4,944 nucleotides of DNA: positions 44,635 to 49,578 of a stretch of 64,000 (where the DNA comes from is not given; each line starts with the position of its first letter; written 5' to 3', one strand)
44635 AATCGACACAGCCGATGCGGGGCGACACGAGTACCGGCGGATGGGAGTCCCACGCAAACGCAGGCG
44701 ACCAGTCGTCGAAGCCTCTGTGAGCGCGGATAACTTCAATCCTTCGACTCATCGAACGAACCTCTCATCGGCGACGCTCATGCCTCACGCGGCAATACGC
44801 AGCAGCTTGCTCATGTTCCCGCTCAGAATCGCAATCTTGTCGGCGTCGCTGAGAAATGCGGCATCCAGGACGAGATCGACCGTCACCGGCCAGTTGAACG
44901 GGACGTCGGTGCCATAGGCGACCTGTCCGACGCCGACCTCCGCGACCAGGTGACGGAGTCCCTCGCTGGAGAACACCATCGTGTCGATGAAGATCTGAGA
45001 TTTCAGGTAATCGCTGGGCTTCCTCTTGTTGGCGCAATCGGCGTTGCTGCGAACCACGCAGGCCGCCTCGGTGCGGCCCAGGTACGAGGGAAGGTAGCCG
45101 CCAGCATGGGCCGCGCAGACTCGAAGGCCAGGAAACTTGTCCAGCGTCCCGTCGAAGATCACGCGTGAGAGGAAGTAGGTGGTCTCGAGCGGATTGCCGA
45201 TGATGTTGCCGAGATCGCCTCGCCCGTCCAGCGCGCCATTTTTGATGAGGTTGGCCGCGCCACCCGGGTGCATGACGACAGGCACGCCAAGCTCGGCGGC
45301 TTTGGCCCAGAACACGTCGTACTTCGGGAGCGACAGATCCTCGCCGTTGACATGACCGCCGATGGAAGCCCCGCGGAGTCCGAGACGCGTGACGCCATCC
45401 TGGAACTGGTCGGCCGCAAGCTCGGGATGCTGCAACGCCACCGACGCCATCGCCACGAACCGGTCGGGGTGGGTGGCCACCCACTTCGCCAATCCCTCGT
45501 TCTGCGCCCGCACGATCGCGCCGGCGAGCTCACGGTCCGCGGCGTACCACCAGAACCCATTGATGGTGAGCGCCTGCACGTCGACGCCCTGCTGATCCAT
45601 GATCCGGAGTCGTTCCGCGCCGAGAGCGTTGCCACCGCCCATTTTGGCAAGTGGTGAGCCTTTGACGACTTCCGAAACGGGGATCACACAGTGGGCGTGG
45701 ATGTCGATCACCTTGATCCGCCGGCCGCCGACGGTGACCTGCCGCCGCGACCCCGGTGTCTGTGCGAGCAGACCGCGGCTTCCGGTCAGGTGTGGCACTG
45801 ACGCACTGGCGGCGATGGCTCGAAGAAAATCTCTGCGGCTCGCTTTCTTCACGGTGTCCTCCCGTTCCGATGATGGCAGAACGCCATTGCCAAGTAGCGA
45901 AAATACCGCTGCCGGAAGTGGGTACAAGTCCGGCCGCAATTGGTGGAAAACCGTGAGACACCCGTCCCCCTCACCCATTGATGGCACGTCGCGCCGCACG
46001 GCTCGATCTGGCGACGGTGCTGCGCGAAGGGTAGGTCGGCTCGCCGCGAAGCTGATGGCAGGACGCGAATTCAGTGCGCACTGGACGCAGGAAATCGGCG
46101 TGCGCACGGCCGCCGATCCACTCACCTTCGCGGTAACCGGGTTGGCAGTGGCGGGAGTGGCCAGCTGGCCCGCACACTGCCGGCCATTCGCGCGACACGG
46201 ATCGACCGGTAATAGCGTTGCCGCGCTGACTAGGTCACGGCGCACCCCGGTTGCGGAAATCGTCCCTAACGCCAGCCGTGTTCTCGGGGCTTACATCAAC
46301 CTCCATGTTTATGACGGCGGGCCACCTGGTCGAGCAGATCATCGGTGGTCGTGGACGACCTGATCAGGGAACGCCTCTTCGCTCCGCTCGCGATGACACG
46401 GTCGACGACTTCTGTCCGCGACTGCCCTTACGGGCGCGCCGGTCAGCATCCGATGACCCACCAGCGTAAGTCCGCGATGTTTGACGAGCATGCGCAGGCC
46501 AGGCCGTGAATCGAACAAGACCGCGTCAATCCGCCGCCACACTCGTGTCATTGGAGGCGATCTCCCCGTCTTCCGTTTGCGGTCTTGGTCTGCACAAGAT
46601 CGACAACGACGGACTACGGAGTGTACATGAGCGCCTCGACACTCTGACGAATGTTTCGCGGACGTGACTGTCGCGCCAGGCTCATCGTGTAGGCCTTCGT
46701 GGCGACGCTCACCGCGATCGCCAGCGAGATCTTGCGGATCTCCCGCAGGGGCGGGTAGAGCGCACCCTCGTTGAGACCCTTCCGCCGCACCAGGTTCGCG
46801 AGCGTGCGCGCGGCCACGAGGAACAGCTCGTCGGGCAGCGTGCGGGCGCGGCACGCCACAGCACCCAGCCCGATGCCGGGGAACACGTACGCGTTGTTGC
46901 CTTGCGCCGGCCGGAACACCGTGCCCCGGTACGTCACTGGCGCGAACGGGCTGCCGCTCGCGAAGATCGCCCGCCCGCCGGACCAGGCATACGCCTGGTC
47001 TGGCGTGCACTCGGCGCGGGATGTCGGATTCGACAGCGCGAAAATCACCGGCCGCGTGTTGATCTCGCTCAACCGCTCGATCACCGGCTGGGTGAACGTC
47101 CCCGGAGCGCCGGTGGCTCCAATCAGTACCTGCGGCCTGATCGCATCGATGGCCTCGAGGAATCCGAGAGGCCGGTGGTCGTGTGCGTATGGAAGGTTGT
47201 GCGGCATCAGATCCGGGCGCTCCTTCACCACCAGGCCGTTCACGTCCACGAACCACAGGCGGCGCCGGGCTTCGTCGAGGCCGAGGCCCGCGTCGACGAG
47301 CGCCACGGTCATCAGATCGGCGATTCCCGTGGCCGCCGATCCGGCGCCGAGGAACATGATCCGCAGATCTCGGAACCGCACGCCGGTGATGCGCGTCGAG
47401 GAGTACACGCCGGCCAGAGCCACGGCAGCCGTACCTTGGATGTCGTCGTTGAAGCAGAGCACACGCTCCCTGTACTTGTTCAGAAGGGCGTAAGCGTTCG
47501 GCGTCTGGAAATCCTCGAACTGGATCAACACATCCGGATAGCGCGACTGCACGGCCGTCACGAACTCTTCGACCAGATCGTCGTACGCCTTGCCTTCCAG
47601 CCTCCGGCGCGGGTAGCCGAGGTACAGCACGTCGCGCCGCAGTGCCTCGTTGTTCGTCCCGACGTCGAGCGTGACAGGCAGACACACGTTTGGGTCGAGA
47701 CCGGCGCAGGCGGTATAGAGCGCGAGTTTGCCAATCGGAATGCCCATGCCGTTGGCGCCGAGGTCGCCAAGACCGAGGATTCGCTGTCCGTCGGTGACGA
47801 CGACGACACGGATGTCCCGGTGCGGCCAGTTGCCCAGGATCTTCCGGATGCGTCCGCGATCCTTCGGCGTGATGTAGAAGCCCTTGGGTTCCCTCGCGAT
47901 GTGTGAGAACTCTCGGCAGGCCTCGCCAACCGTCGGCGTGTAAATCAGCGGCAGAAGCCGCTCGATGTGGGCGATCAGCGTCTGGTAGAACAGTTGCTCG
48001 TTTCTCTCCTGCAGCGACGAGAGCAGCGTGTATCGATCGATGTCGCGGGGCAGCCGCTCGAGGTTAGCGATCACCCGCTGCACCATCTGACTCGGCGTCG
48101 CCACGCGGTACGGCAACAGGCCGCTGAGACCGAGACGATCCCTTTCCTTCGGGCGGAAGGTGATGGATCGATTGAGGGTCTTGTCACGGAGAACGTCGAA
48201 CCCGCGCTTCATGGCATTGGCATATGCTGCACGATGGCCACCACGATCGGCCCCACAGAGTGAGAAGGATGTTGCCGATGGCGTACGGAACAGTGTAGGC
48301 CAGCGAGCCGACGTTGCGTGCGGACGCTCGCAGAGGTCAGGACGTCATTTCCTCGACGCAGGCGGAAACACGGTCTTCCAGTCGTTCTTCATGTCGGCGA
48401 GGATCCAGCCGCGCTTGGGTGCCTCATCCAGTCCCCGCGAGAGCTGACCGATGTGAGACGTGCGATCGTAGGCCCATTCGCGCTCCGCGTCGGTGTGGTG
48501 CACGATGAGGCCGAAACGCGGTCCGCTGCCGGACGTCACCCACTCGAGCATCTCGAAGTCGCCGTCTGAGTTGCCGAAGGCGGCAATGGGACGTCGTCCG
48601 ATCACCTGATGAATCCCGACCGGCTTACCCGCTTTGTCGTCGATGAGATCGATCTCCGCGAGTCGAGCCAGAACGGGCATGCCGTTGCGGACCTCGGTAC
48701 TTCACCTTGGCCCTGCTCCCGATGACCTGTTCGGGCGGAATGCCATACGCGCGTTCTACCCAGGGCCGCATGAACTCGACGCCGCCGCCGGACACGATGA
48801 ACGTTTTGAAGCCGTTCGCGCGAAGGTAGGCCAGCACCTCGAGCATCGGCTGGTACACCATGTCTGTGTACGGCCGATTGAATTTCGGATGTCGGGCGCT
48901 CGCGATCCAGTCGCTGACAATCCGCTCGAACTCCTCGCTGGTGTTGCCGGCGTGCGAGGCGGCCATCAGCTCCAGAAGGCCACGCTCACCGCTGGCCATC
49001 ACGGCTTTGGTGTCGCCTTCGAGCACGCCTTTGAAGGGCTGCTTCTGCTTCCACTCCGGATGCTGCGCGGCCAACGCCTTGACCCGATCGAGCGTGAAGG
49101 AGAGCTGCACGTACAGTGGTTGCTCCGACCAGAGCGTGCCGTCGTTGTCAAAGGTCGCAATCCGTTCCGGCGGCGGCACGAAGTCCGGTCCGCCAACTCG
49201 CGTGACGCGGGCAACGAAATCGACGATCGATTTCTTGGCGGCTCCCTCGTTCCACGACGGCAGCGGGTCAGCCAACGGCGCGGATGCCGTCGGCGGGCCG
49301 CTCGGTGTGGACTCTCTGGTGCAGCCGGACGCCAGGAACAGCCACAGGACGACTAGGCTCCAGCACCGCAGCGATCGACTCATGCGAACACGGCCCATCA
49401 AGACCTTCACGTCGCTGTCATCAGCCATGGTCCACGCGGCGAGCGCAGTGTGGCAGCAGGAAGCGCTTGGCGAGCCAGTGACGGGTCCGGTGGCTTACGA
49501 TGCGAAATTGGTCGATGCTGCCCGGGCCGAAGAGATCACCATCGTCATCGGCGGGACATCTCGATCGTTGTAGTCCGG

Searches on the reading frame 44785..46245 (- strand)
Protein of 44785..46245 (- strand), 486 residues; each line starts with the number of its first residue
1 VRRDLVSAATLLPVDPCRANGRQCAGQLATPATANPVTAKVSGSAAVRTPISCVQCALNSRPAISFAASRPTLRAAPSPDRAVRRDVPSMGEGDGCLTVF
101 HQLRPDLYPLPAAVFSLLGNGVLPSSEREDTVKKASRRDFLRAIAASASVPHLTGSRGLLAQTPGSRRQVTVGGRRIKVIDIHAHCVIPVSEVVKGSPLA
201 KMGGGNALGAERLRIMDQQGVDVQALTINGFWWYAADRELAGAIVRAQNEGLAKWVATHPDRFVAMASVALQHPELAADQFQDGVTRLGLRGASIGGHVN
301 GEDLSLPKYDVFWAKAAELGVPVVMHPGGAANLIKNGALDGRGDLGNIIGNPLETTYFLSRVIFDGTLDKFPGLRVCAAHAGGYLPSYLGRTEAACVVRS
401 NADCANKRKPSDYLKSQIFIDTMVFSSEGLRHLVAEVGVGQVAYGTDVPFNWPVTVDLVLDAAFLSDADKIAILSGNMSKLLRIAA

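Call 62: search_protein_families(library=pfam, proteins=[window:44785-46245:-], max_evalue=0.0001)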
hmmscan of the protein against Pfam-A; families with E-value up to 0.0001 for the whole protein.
window:44785-46245:- (486 aa): 1 family
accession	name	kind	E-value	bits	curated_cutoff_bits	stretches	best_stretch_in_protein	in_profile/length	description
PF04909.20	Amidohydro_2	-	1.5e-30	107.4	26.4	1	180-483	1-288/289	Amidohydrolase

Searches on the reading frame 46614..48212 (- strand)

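Call 62: search_protein_families(library=pfam, proteins=[window:46614-48212:-], max_evalue=0.0001)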
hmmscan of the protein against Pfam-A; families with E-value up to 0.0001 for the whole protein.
window:46614-48212:- (532 aa): 2 families
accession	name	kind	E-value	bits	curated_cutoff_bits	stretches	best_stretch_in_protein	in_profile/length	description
PF03949.21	Malic_M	-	1.5e-93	313.3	23.5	1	258-508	1-258/258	Malic enzyme, NAD binding domain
PF00390.24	malic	-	4e-73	245.5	23.1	1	68-248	1-182/182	Malic enzyme, N-terminal domain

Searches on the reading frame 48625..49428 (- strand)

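Call 62: search_protein_families(library=pfam, proteins=[window:48625-49428:-], max_evalue=0.0001)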
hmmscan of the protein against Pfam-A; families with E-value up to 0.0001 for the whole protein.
window:48625-49428:- (267 aa): 2 families
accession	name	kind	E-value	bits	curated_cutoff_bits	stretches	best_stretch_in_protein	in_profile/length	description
PF12710.13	HAD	-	5.4e-12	47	27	1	91-244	1-136/189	haloacid dehalogenase-like hydrolase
PF00702.32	Hydrolase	-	1.5e-07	32.5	26.4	1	90-229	3-136/191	haloacid dehalogenase-like hydrolase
